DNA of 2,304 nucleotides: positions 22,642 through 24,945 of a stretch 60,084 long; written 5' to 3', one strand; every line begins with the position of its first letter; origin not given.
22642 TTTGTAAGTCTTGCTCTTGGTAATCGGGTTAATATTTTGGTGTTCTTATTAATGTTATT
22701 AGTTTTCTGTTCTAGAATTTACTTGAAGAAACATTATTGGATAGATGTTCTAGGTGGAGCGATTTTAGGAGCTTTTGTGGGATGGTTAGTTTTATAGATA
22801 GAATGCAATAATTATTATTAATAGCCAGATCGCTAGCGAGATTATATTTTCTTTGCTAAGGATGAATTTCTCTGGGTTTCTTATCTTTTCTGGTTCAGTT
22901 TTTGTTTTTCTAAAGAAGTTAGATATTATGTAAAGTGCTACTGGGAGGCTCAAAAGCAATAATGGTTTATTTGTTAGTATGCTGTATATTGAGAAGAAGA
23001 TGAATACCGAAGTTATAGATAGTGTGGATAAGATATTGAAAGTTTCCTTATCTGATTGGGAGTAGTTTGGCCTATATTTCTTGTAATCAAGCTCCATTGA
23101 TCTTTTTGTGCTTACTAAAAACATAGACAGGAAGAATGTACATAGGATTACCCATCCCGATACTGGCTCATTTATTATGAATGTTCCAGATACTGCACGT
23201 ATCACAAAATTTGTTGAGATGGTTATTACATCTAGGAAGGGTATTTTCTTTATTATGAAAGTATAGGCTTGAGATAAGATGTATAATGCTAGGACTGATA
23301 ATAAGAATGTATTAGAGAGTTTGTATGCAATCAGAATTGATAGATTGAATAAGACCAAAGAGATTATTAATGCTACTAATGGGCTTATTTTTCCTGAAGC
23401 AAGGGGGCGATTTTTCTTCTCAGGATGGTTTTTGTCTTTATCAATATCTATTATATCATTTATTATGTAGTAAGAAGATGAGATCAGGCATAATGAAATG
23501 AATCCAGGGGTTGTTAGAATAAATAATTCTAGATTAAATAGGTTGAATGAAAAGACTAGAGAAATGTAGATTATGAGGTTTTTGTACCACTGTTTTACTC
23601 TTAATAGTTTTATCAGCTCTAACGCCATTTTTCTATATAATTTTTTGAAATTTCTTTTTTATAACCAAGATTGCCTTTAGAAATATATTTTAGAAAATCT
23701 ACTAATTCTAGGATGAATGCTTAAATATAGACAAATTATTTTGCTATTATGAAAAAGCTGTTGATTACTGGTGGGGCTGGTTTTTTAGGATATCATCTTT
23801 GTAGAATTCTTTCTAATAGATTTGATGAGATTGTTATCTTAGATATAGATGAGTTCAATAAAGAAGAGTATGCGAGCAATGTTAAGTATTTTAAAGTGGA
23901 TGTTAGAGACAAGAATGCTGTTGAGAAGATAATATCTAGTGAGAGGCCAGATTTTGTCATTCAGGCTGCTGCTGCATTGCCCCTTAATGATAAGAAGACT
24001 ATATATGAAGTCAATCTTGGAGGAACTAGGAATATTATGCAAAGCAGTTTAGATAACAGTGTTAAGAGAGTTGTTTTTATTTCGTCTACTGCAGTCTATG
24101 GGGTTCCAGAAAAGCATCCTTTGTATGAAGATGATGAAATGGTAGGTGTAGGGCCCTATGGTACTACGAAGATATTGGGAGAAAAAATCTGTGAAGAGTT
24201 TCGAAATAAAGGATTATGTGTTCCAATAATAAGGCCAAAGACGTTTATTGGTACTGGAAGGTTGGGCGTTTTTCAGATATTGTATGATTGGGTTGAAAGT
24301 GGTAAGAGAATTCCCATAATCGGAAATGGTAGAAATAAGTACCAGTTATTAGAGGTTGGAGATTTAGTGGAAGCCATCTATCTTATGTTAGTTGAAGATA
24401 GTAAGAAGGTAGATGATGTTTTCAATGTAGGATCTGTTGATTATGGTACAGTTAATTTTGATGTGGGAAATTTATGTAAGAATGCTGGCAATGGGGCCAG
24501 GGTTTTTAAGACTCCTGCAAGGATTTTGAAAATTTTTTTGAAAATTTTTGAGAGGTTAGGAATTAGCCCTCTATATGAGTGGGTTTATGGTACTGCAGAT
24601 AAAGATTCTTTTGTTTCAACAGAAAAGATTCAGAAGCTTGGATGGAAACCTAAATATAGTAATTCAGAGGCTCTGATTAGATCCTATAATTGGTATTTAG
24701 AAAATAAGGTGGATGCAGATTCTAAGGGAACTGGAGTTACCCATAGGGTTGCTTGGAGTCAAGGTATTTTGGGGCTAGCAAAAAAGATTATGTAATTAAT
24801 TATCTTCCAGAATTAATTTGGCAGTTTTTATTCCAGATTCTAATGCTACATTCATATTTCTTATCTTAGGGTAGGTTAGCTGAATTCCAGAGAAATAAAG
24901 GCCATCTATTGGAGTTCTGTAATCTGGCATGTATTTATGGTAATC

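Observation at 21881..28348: Module resembling the mycobacterial decaprenyl-phospho-arabinose (DPA) pathway: GtrA + PAP2 + DPPR-synthase-like UbiA + oxidoreductase/SDR pair + GT-C-like membrane protein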

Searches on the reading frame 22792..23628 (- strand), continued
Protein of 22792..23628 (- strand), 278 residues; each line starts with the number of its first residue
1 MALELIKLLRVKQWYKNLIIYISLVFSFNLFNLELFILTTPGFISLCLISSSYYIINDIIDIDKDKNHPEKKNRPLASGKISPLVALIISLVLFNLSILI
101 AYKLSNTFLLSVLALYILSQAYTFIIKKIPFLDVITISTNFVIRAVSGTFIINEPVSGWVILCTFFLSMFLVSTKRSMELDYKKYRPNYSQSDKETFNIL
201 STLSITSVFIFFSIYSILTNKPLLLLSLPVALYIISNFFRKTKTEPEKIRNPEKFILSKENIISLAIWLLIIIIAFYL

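Call 55: get_annotated_region(hit=H9, flank=6000)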
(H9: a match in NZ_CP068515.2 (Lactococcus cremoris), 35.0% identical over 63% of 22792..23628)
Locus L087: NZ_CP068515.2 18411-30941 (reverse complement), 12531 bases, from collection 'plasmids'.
description: Lactococcus cremoris strain F.2.7 plasmid pF27D, complete sequence
organism: Lactococcus cremoris (NCBI taxid 1359)
taxonomy: Bacteria; Bacillota; Bacilli; Lactobacillales; Streptococcaceae; Lactococcus; Lactococcus cremoris
host: -; source: Whole organism,Dairy; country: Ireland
typing (MOB-suite, as given by PLSDB): mobilizable; replicon rep_cluster_414,rep_cluster_556; relaxase MOBP,MOB_Unknown
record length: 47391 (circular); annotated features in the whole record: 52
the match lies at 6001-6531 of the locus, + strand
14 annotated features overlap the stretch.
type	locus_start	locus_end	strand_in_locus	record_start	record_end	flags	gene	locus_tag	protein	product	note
CDS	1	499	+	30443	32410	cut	-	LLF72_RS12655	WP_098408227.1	capsular polysaccharide synthesis protein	-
CDS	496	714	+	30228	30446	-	-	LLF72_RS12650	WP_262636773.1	hypothetical protein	-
CDS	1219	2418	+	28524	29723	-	-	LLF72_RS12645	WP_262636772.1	O-antigen ligase family protein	-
CDS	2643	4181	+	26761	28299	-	-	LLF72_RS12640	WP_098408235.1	oligosaccharide flippase family protein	-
CDS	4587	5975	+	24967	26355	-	-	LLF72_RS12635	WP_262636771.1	hypothetical protein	-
CDS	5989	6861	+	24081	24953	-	-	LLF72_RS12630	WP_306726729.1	decaprenyl-phosphate phosphoribosyltransferase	-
CDS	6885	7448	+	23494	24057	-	-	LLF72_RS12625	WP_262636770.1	HAD-IB family phosphatase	GO:0008152 - metabolic process [Evidence IEA]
CDS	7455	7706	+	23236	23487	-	-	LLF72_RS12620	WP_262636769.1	GtrA family protein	GO:0000271 - polysaccharide biosynthetic process [Evidence IEA]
CDS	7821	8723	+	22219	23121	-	-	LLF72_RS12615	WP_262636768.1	phosphodiester glycosidase family protein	-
CDS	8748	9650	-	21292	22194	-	-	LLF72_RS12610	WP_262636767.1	LCP family protein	-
CDS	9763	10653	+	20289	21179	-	-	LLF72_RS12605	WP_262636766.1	IS982-like element IS982B family transposase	GO:0006313 - DNA transposition [Evidence IEA]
CDS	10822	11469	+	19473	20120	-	pcp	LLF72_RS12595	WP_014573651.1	pyroglutamyl-peptidase I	GO:0030163 - protein catabolic process [Evidence IEA]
CDS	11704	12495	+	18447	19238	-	-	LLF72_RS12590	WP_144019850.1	Type 1 glutamine amidotransferase-like domain-containing protein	GO:0006508 - proteolysis [Evidence IEA]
CDS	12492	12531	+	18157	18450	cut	-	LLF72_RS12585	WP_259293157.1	hypothetical protein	-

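Call 65: search_protein_families(library=ncbifam, proteins=[L085:6688-7779:-], max_evalue=1e-10)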
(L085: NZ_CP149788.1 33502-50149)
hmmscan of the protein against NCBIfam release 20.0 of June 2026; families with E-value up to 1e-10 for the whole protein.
L085:6688-7779:- (363 aa): 11 families
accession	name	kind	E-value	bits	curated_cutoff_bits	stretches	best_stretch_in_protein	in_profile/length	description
TIGR03466.1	HpnA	hypoth_equivalog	1.1e-27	96.7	367.65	1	15-182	3-175/327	hopanoid-associated sugar epimerase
TIGR04180.1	EDH_00030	hypoth_equivalog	3.7e-23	82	475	1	16-241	2-240/297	NAD-dependent 4,6-dehydratase LegB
TIGR01179.1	galE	equivalog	7.2e-22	77.6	262.3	1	15-165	2-162/332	UDP-glucose 4-epimerase GalE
TIGR01181.1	dTDP_gluc_dehyt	equivalog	7.1e-21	74.6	365.1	1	15-332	2-316/321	dTDP-glucose 4,6-dehydratase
NF042423.1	oxyalk_red_Shew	equivalog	8.4e-18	64.5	580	1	14-182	10-179/331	2-alkyl-3-oxoalkanoate reductase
NF042422.1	oxyalk_red_OleD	equivalog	9.5e-18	64.6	580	1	15-214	3-204/329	2-alkyl-3-oxoalkanoate reductase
NF052578.1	StrlDmthSdmBMthl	equivalog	4.7e-13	49.6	600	1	16-282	4-270/328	sterol demethylase protein SdmB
NF047922.1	GDPFucSynFcl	equivalog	1.5e-12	47.6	500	0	105-246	86-242/308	GDP-L-fucose synthase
TIGR01746.1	Thioester-redct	subfamily_domain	4.6e-12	45.8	213.35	0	76-188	87-206/371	thioester reductase domain-containing protein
NF007956.0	PRK10675.1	subfamily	2.1e-11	43.6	394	1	15-164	3-165/338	UDP-glucose 4-epimerase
TIGR01777.1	yfcH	hypoth_equivalog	2.5e-11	43.7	207.35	1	16-242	2-226/292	TIGR01777 family oxidoreductase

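Call 76: get_annotated_region(hit=H5, flank=6000)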
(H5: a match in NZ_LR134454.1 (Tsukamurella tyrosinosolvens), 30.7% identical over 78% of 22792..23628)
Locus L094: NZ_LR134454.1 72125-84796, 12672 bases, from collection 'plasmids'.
description: Tsukamurella tyrosinosolvens strain NCTC13231 plasmid 12, complete sequence
organism: Tsukamurella tyrosinosolvens (NCBI taxid 57704)
taxonomy: Bacteria; Actinomycetota; Actinomycetes; Mycobacteriales; Tsukamurellaceae; Tsukamurella; Tsukamurella tyrosinosolvens
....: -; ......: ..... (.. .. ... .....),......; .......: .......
typing (MOB-suite, as given by PLSDB): non-mobilizable
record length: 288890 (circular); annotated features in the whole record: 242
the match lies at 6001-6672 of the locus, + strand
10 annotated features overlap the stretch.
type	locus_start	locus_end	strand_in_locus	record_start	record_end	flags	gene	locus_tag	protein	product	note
CDS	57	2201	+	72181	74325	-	-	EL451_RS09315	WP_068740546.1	SpoIID/LytB domain-containing protein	GO:0008150 - biological_process [Evidence IEA]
CDS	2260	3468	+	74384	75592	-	glf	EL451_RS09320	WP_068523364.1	UDP-galactopyranose mutase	GO:0009273 - peptidoglycan-based cell wall biogenesis [Evidence IEA]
CDS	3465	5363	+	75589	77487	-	-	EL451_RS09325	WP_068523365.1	glycosyltransferase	-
CDS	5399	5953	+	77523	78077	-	-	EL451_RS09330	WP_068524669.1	phosphatase PAP2 family protein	-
CDS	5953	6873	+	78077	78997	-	-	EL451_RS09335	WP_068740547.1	decaprenyl-phosphate phosphoribosyltransferase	-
CDS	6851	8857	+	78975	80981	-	zomB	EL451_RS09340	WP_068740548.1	flagellar motor control protein ZomB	-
CDS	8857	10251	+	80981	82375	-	-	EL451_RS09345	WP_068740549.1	FAD-binding oxidoreductase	-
CDS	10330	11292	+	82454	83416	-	-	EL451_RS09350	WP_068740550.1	sensor domain-containing diguanylate cyclase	-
CDS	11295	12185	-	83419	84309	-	-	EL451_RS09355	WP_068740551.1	alpha/beta hydrolase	-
CDS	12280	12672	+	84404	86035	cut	-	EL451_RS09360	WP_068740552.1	alpha/beta hydrolase-fold protein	-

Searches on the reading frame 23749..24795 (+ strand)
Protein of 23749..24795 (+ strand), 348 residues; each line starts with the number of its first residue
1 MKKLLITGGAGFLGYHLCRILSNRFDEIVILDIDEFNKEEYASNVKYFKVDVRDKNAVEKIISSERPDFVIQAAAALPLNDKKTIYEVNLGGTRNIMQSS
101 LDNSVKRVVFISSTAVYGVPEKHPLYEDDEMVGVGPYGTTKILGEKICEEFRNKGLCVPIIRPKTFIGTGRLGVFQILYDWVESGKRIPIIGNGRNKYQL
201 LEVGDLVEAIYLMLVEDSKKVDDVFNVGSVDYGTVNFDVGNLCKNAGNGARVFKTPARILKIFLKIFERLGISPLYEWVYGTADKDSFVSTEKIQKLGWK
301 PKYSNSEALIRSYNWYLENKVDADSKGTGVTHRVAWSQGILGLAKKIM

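Call 3: search_protein_families(library=pfam, proteins=[window:23749-24795:+], max_evalue=0.01)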
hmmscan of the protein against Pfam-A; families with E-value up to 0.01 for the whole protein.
window:23749-24795:+ (348 aa): 9 families
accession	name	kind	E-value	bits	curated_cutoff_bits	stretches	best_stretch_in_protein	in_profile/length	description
PF01370.27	Epimerase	-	2.2e-39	135.7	20.9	1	5-228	2-240/240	NAD dependent epimerase/dehydratase family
PF16363.11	GDP_Man_Dehyd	-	1.6e-24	87.4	27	1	5-307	1-327/332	GDP-mannose 4,6 dehydratase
PF01073.25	3Beta_HSD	-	2.2e-21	76.5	22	1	5-212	1-227/280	3-beta hydroxysteroid dehydrogenase/isomerase family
PF04321.23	RmlD_sub_bind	-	1.2e-14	54.5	27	1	3-151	2-139/287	RmlD substrate binding domain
PF02719.21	Polysacc_synt_2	-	1.3e-13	51.2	20.2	1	4-113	1-128/293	Polysaccharide biosynthesis protein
PF07993.18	NAD_binding_4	-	9.2e-11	41.8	20.1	1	65-176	87-217/258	Male sterility protein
PF13460.12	NAD_binding_10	-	1.8e-07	31.6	27.2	1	8-166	1-146/184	NAD(P)H-binding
PF08659.16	KR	-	0.00027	21.3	22.6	1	5-115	4-138/180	KR domain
PF00106.31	adh_short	-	0.0004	20.4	26.6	1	3-115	2-138/195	short chain dehydrogenase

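Call 4: search_protein_families(library=ncbifam, proteins=[window:23749-24795:+], max_evalue=0.01)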
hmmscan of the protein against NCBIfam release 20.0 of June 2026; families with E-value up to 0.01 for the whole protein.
window:23749-24795:+ (348 aa): 45 families (the best 25 are shown)
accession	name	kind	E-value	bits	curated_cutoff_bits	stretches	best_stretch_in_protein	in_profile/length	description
TIGR01179.1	galE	equivalog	1.9e-26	92.7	262.3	1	3-154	1-162/332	UDP-glucose 4-epimerase GalE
TIGR01181.1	dTDP_gluc_dehyt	equivalog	2.7e-22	79.3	365.1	1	3-320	1-315/321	dTDP-glucose 4,6-dehydratase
TIGR03466.1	HpnA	hypoth_equivalog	2.8e-22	79.1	367.65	1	3-169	2-173/327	hopanoid-associated sugar epimerase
TIGR04180.1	EDH_00030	hypoth_equivalog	1.4e-18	67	475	1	5-230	2-240/297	NAD-dependent 4,6-dehydratase LegB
NF042422.1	oxyalk_red_OleD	equivalog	9.5e-17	61.3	580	1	3-200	2-201/329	2-alkyl-3-oxoalkanoate reductase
TIGR01214.1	rmlD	equivalog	4e-15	55.7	224.05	1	3-156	1-143/285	dTDP-4-dehydrorhamnose reductase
NF047922.1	GDPFucSynFcl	equivalog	1.2e-14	54.5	500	1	47-154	34-151/308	GDP-L-fucose synthase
NF043036.1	ErythonDh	equivalog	1.8e-14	53.7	325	1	3-156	2-168/321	D-erythronate dehydrogenase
TIGR02622.1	CDP_4_6_dhtase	equivalog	3.1e-13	49.6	278.45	1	2-154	5-171/352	CDP-glucose 4,6-dehydratase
TIGR01746.1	Thioester-redct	subfamily_domain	4.1e-13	49.3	213.35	1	65-228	87-262/371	thioester reductase domain-containing protein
TIGR02197.1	heptose_epim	equivalog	5.6e-13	48.7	274.6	1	4-148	1-149/316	ADP-glyceromanno-heptose 6-epimerase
NF008872.0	PRK11908.1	equivalog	2.1e-12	46.8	294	1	1-324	1-343/349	bifunctional UDP-4-keto-pentose/UDP-xylose synthase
NF007956.0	PRK10675.1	subfamily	1.2e-11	44.4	394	1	3-152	2-164/338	UDP-glucose 4-epimerase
NF007582.0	PRK10217.1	equivalog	1.6e-11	43.9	698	1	1-320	1-335/355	dTDP-glucose 4,6-dehydratase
TIGR01777.1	yfcH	hypoth_equivalog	9.9e-11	41.7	207.35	1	5-229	2-224/292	TIGR01777 family oxidoreductase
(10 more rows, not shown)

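Call 59: search_dna_similar(query=window:23749-24795:+, collection=plasmids, mode=protein, max_evalue=1e-30, max_rows=30)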
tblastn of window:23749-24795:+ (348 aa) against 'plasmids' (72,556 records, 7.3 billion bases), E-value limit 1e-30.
Records with a match: 17; places in all: 17; records where one place covers at least 80% of the query: 17.
Best place of each record, by identity: <60% 17.
By first word of the organism name: Sinorhizobium 4; Mesorhizobium 3; Natronococcus 2; Rhizobium 2; Halostagnicola 1; Haloterrigena 1; Streptomyces 1; Nonomuraea 1; Neorhizobium 1; Azospirillum 1.
By predicted mobility (MOB-suite, as given by PLSDB): non-mobilizable 9; conjugative 7; mobilizable 1.
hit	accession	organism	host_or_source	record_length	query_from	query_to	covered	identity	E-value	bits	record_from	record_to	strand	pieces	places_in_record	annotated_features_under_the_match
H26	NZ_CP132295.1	Natronococcus sp. AD-5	cell culture,sediment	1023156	3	347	99%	47.7%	3e-104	342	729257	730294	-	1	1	record has no annotation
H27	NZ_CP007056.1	Halostagnicola larsenii XH-48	-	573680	3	347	99%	47.7%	1e-102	338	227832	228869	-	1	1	NAD(P)-dependent oxidoreductase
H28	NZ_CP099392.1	Natronococcus sp. CG52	cell culture,salt lake sediment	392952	3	347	99%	46.8%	5e-104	342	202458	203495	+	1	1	NAD(P)-dependent oxidoreductase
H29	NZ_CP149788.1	Haloterrigena sp. KLK7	cell culture,salt lake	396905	3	347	99%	46.5%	3e-102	337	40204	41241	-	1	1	NAD-dependent epimerase/dehydratase family protein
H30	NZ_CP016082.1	Streptomyces sp. SAT1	Adenophora trachelioides Maxim.,single ...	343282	1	347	100%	34.8%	5e-64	226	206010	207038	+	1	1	NAD-dependent epimerase/dehydratase family protein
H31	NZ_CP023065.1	Sinorhizobium sp. CCBAU 05631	G.max,nodule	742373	1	348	100%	34.5%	3e-51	190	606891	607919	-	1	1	NAD-dependent epimerase/dehydratase family protein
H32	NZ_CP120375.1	Sinorhizobium garamanticum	Argyrolobium uniflorum,Cell culture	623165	5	348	99%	34.5%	1e-52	194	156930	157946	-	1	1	NAD-dependent epimerase/dehydratase family protein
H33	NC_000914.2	Sinorhizobium fredii NGR234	-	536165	1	343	99%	34.4%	7e-51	189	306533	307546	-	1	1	NAD-dependent epimerase/dehydratase family protein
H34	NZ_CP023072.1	Sinorhizobium fredii CCBAU 83666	G.max,nodule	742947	1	348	100%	33.6%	5e-49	183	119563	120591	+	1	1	NAD-dependent epimerase/dehydratase family protein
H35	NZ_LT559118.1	Nonomuraea gerenzanensis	-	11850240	2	345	99%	34.0%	3e-60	216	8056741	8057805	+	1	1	none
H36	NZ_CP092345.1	Rhizobium gallicum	Phaseolus vulgaris,Cell culture,nodule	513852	5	348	99%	32.6%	8e-46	174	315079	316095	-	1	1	NAD-dependent epimerase/dehydratase family protein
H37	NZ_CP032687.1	Rhizobium sp. CCGE531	Phaseolus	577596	5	348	99%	32.3%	6e-50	186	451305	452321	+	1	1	NAD-dependent epimerase/dehydratase family protein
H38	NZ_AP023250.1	Mesorhizobium sp. 131-2-5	Lotus japonicus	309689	5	348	99%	32.0%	6e-49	183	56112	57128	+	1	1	NAD-dependent epimerase/dehydratase family protein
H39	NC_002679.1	Mesorhizobium japonicum MAFF 303099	-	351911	5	348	99%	32.0%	6e-49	183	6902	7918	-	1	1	NAD-dependent epimerase/dehydratase family protein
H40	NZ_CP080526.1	Mesorhizobium sp. AR07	Oxytropis sp.,Cell culture,root nodule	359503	5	348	99%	31.7%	6e-47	177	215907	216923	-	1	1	NAD-dependent epimerase/dehydratase family protein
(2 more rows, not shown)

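Call 69: get_annotated_region(hit=H37, flank=9000)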
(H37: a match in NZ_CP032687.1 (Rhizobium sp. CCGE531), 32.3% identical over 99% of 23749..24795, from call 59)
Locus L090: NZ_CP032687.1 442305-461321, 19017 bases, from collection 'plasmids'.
description: Rhizobium sp. CCGE531 plasmid pRCCGE531b, complete sequence
organism: Rhizobium sp. CCGE531 (NCBI taxid 2364271)
taxonomy: Bacteria; Pseudomonadota; Alphaproteobacteria; Hyphomicrobiales; Rhizobiaceae; Rhizobium; Rhizobium sp. CCGE531
host: -; source: Phaseolus; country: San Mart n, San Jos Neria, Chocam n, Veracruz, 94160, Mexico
typing (MOB-suite, as given by PLSDB): conjugative; relaxase MOBQ; mating-pair formation MPF_T
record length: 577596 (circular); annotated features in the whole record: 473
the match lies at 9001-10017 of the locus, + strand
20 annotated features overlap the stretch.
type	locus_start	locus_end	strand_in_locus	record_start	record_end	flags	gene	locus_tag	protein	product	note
CDS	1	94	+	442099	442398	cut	-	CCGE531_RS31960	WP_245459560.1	hypothetical protein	-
CDS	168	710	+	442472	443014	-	-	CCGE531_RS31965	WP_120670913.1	hypothetical protein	-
CDS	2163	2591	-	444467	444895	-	-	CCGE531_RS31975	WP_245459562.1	hypothetical protein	-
CDS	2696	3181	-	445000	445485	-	-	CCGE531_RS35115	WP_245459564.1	hypothetical protein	-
CDS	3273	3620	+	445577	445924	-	-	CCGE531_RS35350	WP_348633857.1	hypothetical protein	-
CDS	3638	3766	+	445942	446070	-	-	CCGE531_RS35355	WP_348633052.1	hypothetical protein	-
CDS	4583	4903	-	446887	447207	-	-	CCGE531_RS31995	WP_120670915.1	hypothetical protein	-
CDS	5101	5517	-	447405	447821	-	-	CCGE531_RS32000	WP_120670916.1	multiubiquitin domain-containing protein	-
CDS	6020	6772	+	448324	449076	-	-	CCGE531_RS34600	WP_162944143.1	hypothetical protein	-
CDS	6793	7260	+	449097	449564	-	-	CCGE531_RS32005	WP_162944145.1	hypothetical protein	-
CDS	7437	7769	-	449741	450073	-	-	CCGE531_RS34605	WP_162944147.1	hypothetical protein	-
CDS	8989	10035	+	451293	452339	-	-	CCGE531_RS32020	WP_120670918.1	NAD-dependent epimerase/dehydratase family protein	-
CDS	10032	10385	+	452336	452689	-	-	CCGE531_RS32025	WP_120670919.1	SMR family transporter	-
CDS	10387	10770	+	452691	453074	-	-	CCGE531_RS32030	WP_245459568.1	hypothetical protein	-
CDS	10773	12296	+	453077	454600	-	-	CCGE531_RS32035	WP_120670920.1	GMC family oxidoreductase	-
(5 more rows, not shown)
